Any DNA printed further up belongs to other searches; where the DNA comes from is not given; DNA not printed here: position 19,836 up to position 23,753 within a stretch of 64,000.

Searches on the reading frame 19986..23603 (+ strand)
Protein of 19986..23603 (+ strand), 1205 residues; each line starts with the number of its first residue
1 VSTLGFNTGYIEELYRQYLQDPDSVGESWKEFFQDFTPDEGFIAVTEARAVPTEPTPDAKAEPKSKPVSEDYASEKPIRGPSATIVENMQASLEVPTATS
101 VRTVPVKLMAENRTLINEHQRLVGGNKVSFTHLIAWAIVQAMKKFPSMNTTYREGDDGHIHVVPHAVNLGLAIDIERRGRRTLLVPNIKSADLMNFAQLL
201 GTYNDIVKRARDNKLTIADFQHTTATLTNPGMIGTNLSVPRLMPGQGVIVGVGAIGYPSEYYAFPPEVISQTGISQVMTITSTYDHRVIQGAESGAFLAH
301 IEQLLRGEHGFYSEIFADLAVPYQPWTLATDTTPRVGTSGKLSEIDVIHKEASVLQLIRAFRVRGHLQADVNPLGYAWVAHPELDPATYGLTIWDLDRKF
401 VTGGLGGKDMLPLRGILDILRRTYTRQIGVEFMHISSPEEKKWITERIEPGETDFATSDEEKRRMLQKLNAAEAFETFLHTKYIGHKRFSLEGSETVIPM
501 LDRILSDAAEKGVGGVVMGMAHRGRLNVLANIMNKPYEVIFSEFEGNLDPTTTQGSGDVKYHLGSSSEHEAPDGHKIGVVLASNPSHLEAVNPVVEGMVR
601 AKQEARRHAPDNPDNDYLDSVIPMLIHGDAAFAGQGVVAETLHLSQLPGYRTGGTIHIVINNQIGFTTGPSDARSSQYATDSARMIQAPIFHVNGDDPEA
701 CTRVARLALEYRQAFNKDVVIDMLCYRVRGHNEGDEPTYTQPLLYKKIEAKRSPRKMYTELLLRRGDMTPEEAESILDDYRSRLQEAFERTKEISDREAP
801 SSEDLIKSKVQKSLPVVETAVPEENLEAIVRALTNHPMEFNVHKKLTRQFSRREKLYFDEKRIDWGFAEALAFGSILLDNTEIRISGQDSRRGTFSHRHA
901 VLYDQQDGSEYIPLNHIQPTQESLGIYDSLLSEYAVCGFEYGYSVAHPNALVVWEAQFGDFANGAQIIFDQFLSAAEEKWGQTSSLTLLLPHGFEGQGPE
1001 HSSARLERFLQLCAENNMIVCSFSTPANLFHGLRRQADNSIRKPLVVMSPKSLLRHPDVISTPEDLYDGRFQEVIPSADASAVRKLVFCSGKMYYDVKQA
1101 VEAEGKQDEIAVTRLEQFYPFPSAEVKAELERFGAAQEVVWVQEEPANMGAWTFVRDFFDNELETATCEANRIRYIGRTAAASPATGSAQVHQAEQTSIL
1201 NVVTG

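Call 74: search_protein_families(library=pfam, proteins=[window:19986-23603:+], max_evalue=0.00001)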
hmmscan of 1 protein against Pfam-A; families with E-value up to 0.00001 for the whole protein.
window:19986-23603:+ (1205 aa): 5 families
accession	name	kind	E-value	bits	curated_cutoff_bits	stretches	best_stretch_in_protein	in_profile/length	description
PF00676.26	E1_dh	-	3.4e-54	184.3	22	1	473-793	7-293/300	Dehydrogenase E1 component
PF00198.28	2-oxoacid_dh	-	6.1e-48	163.7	23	1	75-306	6-225/232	2-oxoacid dehydrogenases acyltransferase (catalytic domain)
PF16870.10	OxoGdeHyase_C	-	2.5e-44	151.1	27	1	1061-1201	2-148/151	2-oxoglutarate dehydrogenase C-terminal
PF02779.29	Transket_pyr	-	1.1e-43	149.3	27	1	862-1055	2-173/174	Transketolase, pyrimidine binding domain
PF16078.10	2-oxogl_dehyd_N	-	7.6e-13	48.2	27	1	5-38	6-39/41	2-oxoglutarate dehydrogenase N-terminus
